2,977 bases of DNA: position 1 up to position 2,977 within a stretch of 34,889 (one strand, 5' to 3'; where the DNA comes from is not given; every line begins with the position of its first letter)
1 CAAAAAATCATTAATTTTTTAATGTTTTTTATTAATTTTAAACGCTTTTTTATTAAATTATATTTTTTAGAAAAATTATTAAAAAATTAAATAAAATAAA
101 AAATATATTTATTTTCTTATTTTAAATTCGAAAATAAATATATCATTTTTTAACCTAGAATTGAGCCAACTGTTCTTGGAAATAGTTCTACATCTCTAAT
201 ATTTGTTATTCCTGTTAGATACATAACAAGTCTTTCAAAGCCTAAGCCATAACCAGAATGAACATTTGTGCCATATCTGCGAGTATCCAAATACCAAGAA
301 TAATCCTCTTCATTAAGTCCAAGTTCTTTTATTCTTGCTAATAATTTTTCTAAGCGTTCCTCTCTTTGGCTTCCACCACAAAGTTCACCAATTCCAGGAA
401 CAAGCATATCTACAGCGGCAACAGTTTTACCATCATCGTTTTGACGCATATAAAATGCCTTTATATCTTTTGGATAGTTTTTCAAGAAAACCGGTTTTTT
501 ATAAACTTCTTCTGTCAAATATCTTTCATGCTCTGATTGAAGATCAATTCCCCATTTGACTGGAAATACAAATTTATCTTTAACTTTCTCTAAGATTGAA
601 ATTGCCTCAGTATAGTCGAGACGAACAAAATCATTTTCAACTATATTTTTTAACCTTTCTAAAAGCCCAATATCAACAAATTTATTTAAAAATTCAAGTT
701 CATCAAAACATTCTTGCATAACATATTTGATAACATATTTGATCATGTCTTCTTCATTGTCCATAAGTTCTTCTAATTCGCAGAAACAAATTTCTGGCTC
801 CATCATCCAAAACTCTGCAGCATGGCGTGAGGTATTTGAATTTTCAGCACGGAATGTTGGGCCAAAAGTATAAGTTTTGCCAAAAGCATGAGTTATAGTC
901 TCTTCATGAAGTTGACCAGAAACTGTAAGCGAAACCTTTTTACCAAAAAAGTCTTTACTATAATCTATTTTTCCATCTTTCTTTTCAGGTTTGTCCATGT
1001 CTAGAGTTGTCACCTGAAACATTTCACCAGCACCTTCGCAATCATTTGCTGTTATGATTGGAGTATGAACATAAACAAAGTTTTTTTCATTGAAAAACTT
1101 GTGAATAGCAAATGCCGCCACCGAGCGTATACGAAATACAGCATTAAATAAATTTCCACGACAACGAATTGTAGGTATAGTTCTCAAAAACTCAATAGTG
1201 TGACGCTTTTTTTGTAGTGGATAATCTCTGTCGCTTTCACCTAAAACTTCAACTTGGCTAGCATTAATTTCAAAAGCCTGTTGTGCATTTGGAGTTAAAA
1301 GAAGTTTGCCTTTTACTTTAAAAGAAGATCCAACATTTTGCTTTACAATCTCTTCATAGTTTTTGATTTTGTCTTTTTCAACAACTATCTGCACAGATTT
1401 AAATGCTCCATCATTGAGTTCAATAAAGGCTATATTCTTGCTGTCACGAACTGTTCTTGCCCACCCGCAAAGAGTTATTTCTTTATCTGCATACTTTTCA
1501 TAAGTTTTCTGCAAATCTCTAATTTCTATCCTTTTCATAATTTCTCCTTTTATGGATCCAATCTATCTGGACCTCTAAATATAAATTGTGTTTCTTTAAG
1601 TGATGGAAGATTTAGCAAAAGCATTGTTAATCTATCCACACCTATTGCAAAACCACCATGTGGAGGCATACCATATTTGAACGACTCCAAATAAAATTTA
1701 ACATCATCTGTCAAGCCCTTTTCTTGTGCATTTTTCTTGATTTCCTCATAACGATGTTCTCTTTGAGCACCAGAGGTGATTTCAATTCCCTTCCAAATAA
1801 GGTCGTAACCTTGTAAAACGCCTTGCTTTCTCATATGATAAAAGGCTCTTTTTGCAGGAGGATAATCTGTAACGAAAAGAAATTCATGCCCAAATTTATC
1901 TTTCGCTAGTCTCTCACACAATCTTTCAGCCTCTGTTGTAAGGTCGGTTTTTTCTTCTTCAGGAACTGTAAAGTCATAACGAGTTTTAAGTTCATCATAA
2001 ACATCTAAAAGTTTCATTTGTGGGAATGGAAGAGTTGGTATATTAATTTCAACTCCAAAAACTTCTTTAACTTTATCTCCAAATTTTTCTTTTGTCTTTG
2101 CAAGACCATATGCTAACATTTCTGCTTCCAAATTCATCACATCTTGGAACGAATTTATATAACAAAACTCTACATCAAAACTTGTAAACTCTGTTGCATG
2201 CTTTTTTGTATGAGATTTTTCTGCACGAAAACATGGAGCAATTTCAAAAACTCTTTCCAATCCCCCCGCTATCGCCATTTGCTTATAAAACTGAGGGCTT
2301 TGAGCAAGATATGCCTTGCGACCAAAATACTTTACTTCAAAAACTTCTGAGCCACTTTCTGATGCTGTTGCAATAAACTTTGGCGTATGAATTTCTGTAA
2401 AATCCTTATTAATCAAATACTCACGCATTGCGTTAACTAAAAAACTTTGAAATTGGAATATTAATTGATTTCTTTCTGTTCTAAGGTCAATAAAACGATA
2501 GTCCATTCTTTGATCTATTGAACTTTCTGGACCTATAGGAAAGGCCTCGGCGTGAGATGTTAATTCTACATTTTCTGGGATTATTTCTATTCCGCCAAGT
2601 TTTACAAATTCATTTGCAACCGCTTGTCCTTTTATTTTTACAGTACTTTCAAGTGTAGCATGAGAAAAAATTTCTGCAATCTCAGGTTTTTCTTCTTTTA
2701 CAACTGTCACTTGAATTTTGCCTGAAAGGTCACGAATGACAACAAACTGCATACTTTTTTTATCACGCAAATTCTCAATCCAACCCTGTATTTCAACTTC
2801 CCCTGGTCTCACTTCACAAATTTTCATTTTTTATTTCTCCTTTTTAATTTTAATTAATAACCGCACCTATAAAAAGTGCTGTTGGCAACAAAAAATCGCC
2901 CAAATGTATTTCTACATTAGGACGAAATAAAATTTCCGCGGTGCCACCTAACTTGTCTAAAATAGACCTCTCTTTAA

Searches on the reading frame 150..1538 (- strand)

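Call 70: search_protein_families(library=pfam, proteins=[window:150-1538:-], max_evalue=0.00001)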
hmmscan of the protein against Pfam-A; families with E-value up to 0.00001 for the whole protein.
window:150-1538:- (462 aa): 2 families
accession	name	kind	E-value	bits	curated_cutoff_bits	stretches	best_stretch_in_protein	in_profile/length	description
PF00152.25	tRNA-synt_2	-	6.1e-67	226.3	25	1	124-456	11-307/308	tRNA synthetases class II (D, K and N)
PF01336.31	tRNA_anti-codon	-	5e-10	39.6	27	1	21-99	1-75/75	OB-fold nucleic acid binding domain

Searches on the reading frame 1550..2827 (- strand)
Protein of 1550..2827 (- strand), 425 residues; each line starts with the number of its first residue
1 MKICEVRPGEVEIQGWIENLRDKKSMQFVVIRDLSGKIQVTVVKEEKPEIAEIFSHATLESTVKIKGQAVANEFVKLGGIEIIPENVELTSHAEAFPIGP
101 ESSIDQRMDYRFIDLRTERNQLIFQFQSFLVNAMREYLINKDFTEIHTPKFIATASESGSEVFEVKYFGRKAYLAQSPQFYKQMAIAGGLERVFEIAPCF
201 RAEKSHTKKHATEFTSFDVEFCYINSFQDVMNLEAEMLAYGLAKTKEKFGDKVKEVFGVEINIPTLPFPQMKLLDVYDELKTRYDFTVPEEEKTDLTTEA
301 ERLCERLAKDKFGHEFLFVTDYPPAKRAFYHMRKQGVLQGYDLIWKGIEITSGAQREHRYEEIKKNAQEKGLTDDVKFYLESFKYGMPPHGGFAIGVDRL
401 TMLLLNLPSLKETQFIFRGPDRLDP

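Call 70: search_protein_families(library=pfam, proteins=[window:1550-2827:-], max_evalue=0.00001)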
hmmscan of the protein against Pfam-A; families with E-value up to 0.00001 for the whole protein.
window:1550-2827:- (425 aa): 2 families
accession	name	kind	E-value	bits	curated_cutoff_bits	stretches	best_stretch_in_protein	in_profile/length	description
PF00152.25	tRNA-synt_2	-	1.2e-76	258.2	25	1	105-414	3-302/308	tRNA synthetases class II (D, K and N)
PF01336.31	tRNA_anti-codon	-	1.3e-11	44.7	27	1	11-89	1-74/75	OB-fold nucleic acid binding domain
